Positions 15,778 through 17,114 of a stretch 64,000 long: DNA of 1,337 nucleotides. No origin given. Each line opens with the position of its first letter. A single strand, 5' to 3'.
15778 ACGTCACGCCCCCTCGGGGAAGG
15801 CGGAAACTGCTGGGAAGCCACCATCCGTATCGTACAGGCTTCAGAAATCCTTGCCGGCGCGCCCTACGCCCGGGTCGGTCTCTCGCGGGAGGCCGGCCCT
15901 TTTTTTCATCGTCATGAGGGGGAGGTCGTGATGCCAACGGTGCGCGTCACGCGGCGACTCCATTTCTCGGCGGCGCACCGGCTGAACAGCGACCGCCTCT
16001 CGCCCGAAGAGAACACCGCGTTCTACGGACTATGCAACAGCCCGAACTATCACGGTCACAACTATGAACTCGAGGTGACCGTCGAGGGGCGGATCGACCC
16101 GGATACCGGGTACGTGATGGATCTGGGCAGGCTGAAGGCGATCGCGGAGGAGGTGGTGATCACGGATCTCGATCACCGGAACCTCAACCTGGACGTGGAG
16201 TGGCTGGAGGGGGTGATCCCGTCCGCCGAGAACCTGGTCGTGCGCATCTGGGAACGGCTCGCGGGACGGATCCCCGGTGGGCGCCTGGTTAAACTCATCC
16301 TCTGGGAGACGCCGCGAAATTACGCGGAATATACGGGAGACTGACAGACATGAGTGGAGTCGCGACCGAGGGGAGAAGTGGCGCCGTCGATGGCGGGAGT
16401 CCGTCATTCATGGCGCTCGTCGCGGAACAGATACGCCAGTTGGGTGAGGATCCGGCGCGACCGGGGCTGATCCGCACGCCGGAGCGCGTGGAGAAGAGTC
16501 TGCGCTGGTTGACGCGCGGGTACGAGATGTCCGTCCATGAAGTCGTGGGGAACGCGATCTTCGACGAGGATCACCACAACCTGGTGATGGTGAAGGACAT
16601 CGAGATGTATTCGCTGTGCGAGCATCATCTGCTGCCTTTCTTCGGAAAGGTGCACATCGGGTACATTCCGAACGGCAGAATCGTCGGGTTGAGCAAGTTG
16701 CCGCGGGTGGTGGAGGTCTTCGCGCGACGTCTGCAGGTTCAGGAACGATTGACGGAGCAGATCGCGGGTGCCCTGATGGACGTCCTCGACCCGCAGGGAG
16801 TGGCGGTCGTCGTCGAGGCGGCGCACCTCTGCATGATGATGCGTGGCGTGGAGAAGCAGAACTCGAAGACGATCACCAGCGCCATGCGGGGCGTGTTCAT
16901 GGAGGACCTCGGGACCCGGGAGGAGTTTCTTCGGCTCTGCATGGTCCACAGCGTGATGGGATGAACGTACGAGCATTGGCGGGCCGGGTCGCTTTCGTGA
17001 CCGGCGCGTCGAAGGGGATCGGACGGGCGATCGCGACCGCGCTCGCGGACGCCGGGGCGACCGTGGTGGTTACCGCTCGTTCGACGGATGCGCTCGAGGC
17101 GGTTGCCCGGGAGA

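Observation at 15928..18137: GTP cyclohydrolase I flanked by two PTPS-family paralogs and an SDR: possible tetrahydrobiopterin-like pterin branch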

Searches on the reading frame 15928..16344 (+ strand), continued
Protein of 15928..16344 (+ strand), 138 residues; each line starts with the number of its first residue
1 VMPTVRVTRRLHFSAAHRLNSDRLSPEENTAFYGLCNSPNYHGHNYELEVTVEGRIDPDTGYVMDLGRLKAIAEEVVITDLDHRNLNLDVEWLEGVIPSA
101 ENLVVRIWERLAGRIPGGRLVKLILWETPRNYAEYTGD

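Call 96: search_protein_families(library=ncbifam, proteins=[L063:3065-3931:+, L063:4052-4528:+, L063:4538-4996:+, L063:5974-6687:+, L051:5027-5725:+], max_evalue=1e-8)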
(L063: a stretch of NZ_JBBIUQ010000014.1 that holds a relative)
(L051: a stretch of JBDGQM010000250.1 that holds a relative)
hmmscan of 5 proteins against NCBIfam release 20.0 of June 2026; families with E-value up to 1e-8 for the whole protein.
L063:3065-3931:+ (288 aa): 7 families
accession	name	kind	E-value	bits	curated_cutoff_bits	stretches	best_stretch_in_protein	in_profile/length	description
NF008877.0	PRK11913.1-2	equivalog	2e-86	289.3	247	1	43-283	6-248/264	phenylalanine 4-monooxygenase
TIGR01267.1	Phe4hydrox_mono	equivalog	4.2e-72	242.4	264.75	1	58-278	8-229/248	phenylalanine 4-monooxygenase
TIGR01269.1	Tyr_3_monoox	equivalog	6.1e-62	210.1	654.65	1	60-282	183-409/457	tyrosine 3-monooxygenase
TIGR01268.1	Phe4hydrox_tetr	equivalog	2.9e-56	191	704.8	1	60-282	162-388/436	phenylalanine 4-monooxygenase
TIGR01270.1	Trp_5_monoox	equivalog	3e-53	181.1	705.5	1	59-283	188-417/464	tryptophan 5-monooxygenase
NF010657.0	PRK14056.1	equivalog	2e-49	169.1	346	2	56-189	18-150/580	aromatic amino acid hydroxylase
NF010656.0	PRK14055.1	equivalog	7.7e-21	74.8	472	1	66-274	104-327/362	aromatic amino acid hydroxylase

L063:4052-4528:+ (158 aa): 11 families
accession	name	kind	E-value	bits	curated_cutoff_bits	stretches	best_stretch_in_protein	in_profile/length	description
NF006960.0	PRK09437.1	equivalog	9.9e-31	106.8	140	1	2-135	3-135/156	thioredoxin-dependent thiol peroxidase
NF001808.0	PRK00522.1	equivalog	2.1e-26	92.3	123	1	3-153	18-164/167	thiol peroxidase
NF040737.1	peroxi_PrxU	equivalog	1.9e-21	76.8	270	1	3-143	36-179/233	thioredoxin-dependent peroxiredoxin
NF053650.1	PerredPrxQDein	equivalog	1.6e-20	73.6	260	1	10-132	2-122/148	thioredoxin-dependent peroxiredoxin PrxQ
NF045827.1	perox_SUH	exception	1.6e-20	73.3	298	1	2-152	17-163/178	thiol peroxidase Prx-SUH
NF009668.0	PRK13189.1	equivalog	6.2e-16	58.3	211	1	3-135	10-142/224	peroxiredoxin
TIGR03137.1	AhpC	equivalog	2.6e-15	56.7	272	1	16-140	18-139/187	alkyl hydroperoxide reductase subunit C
NF009669.0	PRK13190.1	equivalog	4.4e-15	55.4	261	1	1-135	1-133/203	putative peroxiredoxin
NF002854.0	PRK03147.1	subfamily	6e-14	52.3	170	1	3-104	36-137/176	thiol-disulfide oxidoreductase ResA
NF011576.0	PRK15000.1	subfamily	8.5e-10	38.6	301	1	26-141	30-146/200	peroxiredoxin C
NF010122.0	PRK13599.1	equivalog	6.8e-09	35.5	456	1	24-135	28-139/220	peroxiredoxin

L063:4538-4996:+ (152 aa): 10 families
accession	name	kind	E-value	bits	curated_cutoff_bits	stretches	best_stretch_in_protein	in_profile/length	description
NF053650.1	PerredPrxQDein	equivalog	6.9e-55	185.1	260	1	9-151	2-143/148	thioredoxin-dependent peroxiredoxin PrxQ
NF006960.0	PRK09437.1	equivalog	9.1e-54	181.6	140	1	2-151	4-153/156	thioredoxin-dependent thiol peroxidase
NF040737.1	peroxi_PrxU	equivalog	3.9e-21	75.8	270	1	1-132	35-170/233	thioredoxin-dependent peroxiredoxin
NF002854.0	PRK03147.1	subfamily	2.8e-19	69.7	170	1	2-149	36-171/176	thiol-disulfide oxidoreductase ResA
NF009668.0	PRK13189.1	equivalog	4.1e-19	68.7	211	1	2-134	10-143/224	peroxiredoxin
NF009669.0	PRK13190.1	equivalog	3.3e-17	62.4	261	1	1-133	2-133/203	putative peroxiredoxin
TIGR03137.1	AhpC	equivalog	6.8e-16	58.5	272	1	19-133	20-134/187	alkyl hydroperoxide reductase subunit C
NF010122.0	PRK13599.1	equivalog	4.6e-15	55.6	456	1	5-151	10-158/220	peroxiredoxin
NF009670.0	PRK13191.1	equivalog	1.2e-14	54.3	374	1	5-151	10-158/215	putative peroxiredoxin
NF001808.0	PRK00522.1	equivalog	4.5e-11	42.5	123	1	2-151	18-166/167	thiol peroxidase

L063:5974-6687:+ (237 aa): 203 families (the best 25 are shown)
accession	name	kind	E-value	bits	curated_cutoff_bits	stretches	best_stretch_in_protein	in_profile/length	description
NF005806.0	PRK07666.1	equivalog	2.6e-50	170.9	286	1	8-214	11-219/239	3-ketoacyl-ACP reductase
NF005672.0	PRK07454.1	equivalog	5.5e-49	166.5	234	1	6-235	8-240/241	SDR family oxidoreductase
NF005594.0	PRK07326.1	equivalog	2.1e-47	161.6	271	1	7-233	9-233/237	SDR family oxidoreductase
NF004823.0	PRK06179.1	subfamily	1.3e-41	142.8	310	1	5-191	6-185/271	oxidoreductase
NF004825.0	PRK06181.1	equivalog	1.8e-41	142.2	215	1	4-221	6-233/268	SDR family oxidoreductase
NF009466.0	PRK12826.1-2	subfamily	3.4e-40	138.1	222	1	8-226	7-236/248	3-oxoacyl-ACP reductase FabG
NF005495.0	PRK07109.1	subfamily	2.6e-39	135.4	264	1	5-195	9-202/334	SDR family oxidoreductase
TIGR01830.1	3oxo_ACP_reduc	equivalog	3.4e-38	131.7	297.75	1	9-205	3-200/239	3-oxoacyl-[acyl-carrier-protein] reductase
TIGR01963.1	PHB_DH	subfamily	2.2e-37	128.7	307.05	1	7-223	4-221/255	3-hydroxybutyrate dehydrogenase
NF005539.0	PRK07201.1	equivalog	3.5e-37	128.5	549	1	7-225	373-593/657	SDR family oxidoreductase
NF005878.0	PRK07825.1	subfamily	4.9e-37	127.8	287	1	7-215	12-216/278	short chain dehydrogenase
NF009093.0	PRK12429.1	subfamily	3.9e-36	124.7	258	1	7-215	8-217/259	3-hydroxybutyrate dehydrogenase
NF005065.0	PRK06482.1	equivalog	9.1e-36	123.6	291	1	8-191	6-187/276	SDR family oxidoreductase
NF006565.0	PRK09072.1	equivalog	1.1e-35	123.5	238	1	4-215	5-217/265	SDR family oxidoreductase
NF005681.0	PRK07478.1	subfamily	1.7e-35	122.7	267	1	8-190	10-195/254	SDR family oxidoreductase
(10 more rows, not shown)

L051:5027-5725:+ (232 aa): 207 families (the best 25 are shown)
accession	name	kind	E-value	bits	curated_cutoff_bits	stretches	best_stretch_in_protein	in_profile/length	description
NF005594.0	PRK07326.1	equivalog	3.3e-51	174.1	271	1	2-229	8-233/237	SDR family oxidoreductase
NF005672.0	PRK07454.1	equivalog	1.2e-50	171.9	234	1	3-230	9-239/241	SDR family oxidoreductase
NF005495.0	PRK07109.1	subfamily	1.6e-46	159.1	264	1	2-218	10-234/334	SDR family oxidoreductase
NF009093.0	PRK12429.1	subfamily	2.3e-45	154.9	258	1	2-209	7-215/259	3-hydroxybutyrate dehydrogenase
NF005878.0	PRK07825.1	subfamily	5.9e-45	153.8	287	1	3-213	12-218/278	short chain dehydrogenase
TIGR01963.1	PHB_DH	subfamily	1.5e-44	152.2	307.05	1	3-209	4-211/255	3-hydroxybutyrate dehydrogenase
NF005681.0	PRK07478.1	subfamily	5.1e-44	150.6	267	1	2-191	8-198/254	SDR family oxidoreductase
NF004825.0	PRK06181.1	equivalog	6e-44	150.3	215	1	3-187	9-192/268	SDR family oxidoreductase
NF005806.0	PRK07666.1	equivalog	1.4e-43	149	286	1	2-222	9-231/239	3-ketoacyl-ACP reductase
NF009466.0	PRK12826.1-2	subfamily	5.8e-43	147.1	222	1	2-209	5-223/248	3-oxoacyl-ACP reductase FabG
NF006073.0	PRK08219.1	equivalog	4.1e-42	144.4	218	1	2-228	5-225/227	SDR family oxidoreductase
NF009468.0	PRK12826.1-4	equivalog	8.9e-40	137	318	1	3-206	10-223/256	SDR family oxidoreductase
NF009931.0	PRK13394.1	subfamily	9.2e-40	136.8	340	1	2-208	9-217/262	3-hydroxybutyrate dehydrogenase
NF004824.0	PRK06180.1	subfamily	2.8e-39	135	298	1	3-190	7-189/279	oxidoreductase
NF005881.0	PRK07832.1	equivalog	2.8e-39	135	296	1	3-193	12-203/287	SDR family oxidoreductase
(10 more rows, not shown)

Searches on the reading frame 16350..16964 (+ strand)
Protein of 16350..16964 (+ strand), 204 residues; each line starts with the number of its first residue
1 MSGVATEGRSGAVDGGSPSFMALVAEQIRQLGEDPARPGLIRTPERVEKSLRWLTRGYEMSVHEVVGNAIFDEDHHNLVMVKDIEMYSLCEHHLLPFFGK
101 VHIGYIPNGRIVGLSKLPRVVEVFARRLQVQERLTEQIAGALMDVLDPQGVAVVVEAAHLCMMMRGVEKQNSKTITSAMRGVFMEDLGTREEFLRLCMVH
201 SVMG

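Call 3: search_protein_families(library=ncbifam, proteins=[window:16350-16964:+], max_evalue=0.001)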
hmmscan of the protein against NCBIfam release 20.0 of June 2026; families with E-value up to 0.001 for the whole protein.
window:16350-16964:+ (204 aa): 5 families
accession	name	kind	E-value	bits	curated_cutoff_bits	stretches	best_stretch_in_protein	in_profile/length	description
NF006825.1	PRK09347.1-2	subfamily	1.2e-77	259.4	174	1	22-196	3-177/179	GTP cyclohydrolase I FolE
TIGR00063.1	folE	equivalog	3.6e-74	248.2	181.6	1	24-196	5-177/180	GTP cyclohydrolase I FolE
NF006826.0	PRK09347.1-3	subfamily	2e-71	239.4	162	1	22-197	11-186/189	GTP cyclohydrolase I FolE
NF006824.0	PRK09347.1-1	equivalog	2.5e-45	154.6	202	1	40-197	58-216/219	GTP cyclohydrolase I FolE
TIGR03139.1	QueF-II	equivalog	2.8e-08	33.6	86.9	1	73-155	14-96/115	preQ(1) synthase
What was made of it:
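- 16350..16964 (+): GTP cyclohydrolase I, FolE (Zn-dependent type IA; CEHH and HLC motifs present). NCBIfam TIGR00063 248 bits against 181.6; NF006825 259 bits against 174 (call 3).
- Checked: folE, 16350-16964: NCBIfam TIGR00063 248 bits against a cut-off of 181.6, and NF006825 259 bits against 174 (call 3).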

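Call 4: search_protein_families(library=pfam, proteins=[window:16350-16964:+], max_evalue=0.001)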
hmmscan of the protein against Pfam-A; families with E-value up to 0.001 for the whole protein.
window:16350-16964:+ (204 aa): 2 families
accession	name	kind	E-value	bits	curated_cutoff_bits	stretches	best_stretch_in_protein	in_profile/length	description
PF01227.27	GTP_cyclohydroI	-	6.1e-74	247.8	27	1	24-197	5-178/179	GTP cyclohydrolase I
PF14489.11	QueF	-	2e-06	28.4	27.3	1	96-154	1-59/81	QueF-like protein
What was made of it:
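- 16350..16964 (+): Pfam PF01227, E=6e-74 (call 4).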
